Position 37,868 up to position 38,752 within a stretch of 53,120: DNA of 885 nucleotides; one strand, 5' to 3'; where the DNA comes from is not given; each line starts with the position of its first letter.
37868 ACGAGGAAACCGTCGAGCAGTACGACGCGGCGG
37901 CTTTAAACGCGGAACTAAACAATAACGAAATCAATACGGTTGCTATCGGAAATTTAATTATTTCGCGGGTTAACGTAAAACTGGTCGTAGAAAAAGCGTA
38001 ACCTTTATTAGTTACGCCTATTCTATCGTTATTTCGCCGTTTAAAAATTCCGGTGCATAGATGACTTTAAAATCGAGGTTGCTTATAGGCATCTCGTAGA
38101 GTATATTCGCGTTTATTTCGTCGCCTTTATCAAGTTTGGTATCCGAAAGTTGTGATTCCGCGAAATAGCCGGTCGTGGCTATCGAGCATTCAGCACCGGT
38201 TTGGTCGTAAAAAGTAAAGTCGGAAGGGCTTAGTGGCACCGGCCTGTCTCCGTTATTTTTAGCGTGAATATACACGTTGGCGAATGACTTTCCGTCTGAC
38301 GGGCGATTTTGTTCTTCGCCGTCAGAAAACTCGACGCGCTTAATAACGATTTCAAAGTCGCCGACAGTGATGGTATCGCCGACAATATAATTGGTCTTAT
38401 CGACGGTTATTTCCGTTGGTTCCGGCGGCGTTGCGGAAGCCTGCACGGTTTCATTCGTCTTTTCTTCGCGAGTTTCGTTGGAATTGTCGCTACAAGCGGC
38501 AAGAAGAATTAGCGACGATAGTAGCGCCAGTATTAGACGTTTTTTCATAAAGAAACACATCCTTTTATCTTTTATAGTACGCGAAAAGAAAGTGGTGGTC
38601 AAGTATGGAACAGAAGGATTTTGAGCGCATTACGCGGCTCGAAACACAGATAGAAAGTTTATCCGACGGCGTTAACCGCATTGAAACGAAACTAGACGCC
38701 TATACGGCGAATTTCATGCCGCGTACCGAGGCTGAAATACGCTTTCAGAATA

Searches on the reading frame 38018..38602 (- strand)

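Call 5: search_protein_families(library=pfam, proteins=[window:38018-38602:-], max_evalue=0.01)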
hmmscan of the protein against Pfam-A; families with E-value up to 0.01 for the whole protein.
window:38018-38602:- (194 aa): 5 families
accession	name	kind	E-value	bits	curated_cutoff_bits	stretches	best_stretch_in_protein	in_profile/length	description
PF11611.13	DUF4352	-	3.3e-18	66.6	25.9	1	72-188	1-118/122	Domain of unknown function (DUF4352)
PF16729.10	DUF5067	-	3.2e-06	27.6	27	1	69-176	12-118/126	Domain of unknown function (DUF5067)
PF03032.20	FSAP_sig_propep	-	0.007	16.8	27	0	17-51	1-35/46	Frog skin active peptide family signal and propeptide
PF20101.4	DUF6491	-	0.0095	16.4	27.5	0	21-67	2-42/138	Family of unknown function (DUF6491)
PF16339.10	DUF4969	-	0.01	16.7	31.4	0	19-62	1-49/79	Domain of unknown function (DUF4969)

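Call 6: search_protein_families(library=phrogs, proteins=[window:38018-38602:-], max_evalue=0.001)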
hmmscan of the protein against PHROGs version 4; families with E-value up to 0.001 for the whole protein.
window:38018-38602:- (194 aa): 4 families
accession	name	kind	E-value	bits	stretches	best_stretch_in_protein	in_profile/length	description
phrog_806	-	unknown function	2.8e-21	77.4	1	18-190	1-179/187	-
phrog_3727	-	unknown function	1.1e-05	26.4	1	19-173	1-171/209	-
phrog_5610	-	unknown function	1.2e-05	26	1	19-118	1-86/316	-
phrog_9170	-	unknown function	0.0006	20.6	0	18-71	1-54/159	-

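Call 87: search_protein_families(library=ncbifam, proteins=[window:38018-38602:-], max_evalue=0.01)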
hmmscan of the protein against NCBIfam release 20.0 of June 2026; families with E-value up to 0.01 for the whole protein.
window:38018-38602:- (194 aa): 7 families
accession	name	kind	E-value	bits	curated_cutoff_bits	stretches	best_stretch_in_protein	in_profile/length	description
NF045774.1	cytochro_C551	exception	0.00053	19.9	118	1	19-57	1-39/110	cytochrome c551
NF041193.1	lipo_SP0191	subfamily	0.0023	18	75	1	19-57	1-38/190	SP0191 family lipoprotein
NF058647.1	lipo_LytA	equivalog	0.003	17.7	110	1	19-76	1-53/107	acidic lipoprotein LytA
TIGR03502.1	lipase_Pla1_cef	subfamily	0.005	15.1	383.9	1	19-57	1-39/790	VolA/Pla-1 family phospholipase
NF041428.1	TrsH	subfamily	0.0054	16.8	150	1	19-56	1-37/149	TrsH/TraH family protein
NF047408.1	SA0632_fam_LP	equivalog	0.0056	16.3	70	1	19-42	1-23/68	SA0632 family lipoprotein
NF040528.1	SP_0198_lipo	equivalog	0.0098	15.8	100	0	22-57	4-39/144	SP_0198 family lipoprotein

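Call 89: search_protein_families(library=padloc, proteins=[window:38018-38602:-], max_evalue=0.001)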
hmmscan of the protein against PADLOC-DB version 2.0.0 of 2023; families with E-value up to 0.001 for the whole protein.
window:38018-38602:- (194 aa): 0 families
